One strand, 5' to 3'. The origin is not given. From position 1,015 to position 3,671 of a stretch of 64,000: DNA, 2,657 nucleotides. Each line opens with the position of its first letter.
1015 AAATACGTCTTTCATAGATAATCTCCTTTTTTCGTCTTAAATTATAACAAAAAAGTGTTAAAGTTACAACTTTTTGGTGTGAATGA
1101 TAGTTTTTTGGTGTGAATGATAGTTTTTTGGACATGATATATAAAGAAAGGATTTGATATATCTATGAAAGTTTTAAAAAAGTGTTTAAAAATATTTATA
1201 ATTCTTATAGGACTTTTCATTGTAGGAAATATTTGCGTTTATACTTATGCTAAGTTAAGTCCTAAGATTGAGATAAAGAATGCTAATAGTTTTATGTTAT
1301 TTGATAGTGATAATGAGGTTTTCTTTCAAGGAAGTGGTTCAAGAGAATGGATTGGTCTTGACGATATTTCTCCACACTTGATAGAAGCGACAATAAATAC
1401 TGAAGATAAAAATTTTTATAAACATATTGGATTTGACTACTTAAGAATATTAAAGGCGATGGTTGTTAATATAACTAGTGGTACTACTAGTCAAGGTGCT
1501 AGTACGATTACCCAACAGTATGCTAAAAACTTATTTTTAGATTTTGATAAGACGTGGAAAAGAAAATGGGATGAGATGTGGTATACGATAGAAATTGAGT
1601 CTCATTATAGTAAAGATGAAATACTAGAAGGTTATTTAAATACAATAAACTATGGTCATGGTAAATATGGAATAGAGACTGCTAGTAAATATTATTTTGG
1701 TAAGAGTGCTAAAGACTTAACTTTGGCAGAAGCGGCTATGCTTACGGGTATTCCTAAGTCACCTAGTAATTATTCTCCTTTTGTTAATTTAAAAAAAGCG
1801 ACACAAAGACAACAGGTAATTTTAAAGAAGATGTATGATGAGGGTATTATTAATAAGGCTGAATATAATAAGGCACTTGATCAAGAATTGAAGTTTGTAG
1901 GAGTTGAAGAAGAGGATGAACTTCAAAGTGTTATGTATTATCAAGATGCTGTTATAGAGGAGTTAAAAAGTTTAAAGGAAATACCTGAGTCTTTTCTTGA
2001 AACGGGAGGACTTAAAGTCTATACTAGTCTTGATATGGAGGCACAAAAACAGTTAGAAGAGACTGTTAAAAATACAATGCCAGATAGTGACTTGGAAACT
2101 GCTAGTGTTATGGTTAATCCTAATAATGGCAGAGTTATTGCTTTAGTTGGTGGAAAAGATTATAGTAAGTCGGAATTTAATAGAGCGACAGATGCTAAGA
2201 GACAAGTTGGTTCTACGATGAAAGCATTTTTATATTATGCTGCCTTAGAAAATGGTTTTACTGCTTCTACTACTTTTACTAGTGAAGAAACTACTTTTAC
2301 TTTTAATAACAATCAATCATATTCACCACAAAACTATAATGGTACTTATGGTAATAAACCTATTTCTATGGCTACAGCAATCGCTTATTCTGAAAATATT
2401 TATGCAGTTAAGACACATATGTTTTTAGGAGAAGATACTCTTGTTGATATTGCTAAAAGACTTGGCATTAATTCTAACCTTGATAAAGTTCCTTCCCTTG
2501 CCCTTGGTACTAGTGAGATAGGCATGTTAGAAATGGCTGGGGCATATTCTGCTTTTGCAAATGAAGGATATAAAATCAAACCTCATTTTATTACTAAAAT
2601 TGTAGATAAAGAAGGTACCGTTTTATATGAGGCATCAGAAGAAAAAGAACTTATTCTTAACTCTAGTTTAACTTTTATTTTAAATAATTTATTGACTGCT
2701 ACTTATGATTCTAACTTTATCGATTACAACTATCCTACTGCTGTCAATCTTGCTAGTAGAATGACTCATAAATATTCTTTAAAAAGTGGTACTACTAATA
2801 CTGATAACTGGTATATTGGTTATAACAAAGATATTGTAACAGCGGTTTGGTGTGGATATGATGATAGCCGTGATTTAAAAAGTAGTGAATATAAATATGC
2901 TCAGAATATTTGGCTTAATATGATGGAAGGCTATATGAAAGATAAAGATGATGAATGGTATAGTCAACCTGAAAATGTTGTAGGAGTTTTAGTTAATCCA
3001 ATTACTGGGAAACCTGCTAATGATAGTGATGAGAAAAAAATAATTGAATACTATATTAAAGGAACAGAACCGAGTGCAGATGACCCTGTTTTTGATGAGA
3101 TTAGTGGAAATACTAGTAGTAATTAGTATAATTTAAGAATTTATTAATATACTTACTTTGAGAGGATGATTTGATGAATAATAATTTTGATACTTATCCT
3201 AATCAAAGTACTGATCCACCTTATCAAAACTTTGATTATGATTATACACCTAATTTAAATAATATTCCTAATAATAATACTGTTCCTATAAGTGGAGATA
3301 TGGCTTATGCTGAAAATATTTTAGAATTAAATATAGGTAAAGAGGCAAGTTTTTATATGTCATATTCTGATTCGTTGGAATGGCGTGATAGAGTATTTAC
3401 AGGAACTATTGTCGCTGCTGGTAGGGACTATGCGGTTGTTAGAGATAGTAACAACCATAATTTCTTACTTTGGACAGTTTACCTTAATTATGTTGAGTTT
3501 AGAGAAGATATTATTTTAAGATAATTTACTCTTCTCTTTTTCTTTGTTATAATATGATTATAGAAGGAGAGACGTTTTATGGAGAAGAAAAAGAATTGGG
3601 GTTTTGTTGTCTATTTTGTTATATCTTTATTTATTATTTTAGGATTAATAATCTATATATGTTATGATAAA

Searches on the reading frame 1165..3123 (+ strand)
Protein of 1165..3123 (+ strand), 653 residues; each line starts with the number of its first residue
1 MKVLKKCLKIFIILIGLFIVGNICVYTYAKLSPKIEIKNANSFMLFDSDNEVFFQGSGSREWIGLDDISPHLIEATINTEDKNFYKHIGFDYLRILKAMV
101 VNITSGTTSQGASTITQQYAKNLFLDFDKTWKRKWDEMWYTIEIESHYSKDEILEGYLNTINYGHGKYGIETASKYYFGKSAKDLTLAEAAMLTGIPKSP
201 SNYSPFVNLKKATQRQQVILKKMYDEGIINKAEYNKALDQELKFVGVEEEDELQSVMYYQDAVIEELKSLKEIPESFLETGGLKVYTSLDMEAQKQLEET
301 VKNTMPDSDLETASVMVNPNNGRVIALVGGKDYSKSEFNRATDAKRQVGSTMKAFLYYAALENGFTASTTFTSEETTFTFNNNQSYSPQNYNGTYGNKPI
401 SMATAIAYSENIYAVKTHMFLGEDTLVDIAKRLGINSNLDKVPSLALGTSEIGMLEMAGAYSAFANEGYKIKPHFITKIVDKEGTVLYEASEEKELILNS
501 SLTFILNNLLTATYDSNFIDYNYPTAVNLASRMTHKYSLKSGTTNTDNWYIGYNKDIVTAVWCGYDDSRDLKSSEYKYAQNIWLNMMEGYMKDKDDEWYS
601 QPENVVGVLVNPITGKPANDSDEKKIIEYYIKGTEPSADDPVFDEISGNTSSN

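Call 68: search_protein_families(library=pfam, proteins=[window:1165-3123:+], max_evalue=0.001)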
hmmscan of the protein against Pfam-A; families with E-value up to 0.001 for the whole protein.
window:1165-3123:+ (653 aa): 3 families
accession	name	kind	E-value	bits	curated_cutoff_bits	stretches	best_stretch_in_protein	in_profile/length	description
PF00912.28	Transgly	-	4.1e-66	222.2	27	1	57-223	11-177/178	Transglycosylase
PF00905.27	Transpeptidase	-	4.2e-26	92.3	22.1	1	314-585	3-296/299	Penicillin binding protein transpeptidase domain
PF09851.14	SHOCT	-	0.00068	19.7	27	0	219-239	5-25/28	Short C-terminal domain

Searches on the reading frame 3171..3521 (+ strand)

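Call 33: search_protein_families(library=ncbifam, proteins=[window:3171-3521:+], max_evalue=0.001)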
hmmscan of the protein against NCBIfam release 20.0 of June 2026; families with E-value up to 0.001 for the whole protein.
window:3171-3521:+ (117 aa): 1 family
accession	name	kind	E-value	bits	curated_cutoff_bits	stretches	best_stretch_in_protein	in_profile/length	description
TIGR02728.1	spore_gerQ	equivalog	7e-19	67.7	88.95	1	44-114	5-76/82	spore coat protein GerQ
